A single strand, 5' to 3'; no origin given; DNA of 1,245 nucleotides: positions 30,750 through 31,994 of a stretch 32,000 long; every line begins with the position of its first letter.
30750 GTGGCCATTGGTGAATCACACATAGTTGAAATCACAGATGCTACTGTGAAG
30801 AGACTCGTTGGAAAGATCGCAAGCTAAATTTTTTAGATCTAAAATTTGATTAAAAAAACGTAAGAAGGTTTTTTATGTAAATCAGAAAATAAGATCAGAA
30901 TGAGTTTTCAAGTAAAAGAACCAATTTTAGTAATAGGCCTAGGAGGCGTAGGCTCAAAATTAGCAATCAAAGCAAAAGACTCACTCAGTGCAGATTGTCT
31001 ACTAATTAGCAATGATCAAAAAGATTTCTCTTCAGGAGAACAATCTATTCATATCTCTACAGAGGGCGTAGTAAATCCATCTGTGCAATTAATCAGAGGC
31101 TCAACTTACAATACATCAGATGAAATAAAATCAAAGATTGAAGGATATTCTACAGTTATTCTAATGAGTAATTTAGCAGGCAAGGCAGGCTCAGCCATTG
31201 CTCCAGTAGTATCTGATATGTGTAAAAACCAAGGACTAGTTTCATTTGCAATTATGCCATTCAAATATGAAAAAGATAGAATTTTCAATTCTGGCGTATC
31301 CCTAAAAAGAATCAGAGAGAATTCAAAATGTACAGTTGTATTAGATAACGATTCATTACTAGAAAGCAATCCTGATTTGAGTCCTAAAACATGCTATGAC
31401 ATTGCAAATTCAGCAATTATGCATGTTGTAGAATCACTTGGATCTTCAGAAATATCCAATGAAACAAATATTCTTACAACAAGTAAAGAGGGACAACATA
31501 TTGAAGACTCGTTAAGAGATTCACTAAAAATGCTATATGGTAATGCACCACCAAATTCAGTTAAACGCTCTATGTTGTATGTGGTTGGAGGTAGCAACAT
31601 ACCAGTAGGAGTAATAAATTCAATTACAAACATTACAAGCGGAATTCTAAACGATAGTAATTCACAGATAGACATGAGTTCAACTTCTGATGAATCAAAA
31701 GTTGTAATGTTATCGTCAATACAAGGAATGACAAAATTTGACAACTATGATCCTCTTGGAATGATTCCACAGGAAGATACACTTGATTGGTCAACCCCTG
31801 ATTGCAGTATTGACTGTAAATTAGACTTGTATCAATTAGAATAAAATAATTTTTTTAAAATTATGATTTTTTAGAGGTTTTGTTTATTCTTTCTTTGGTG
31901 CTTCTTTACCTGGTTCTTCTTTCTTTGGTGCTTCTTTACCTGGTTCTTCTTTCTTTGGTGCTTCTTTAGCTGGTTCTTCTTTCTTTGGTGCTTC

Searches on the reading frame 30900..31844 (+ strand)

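Call 86: search_protein_families(library=pfam, proteins=[window:30900-31844:+], max_evalue=0.01)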
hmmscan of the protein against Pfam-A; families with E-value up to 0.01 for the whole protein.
window:30900-31844:+ (314 aa): 1 family
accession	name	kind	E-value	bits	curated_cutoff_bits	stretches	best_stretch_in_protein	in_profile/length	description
PF00091.31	Tubulin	-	3.5e-15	57.2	33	1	71-156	94-188/190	Tubulin/FtsZ family, GTPase domain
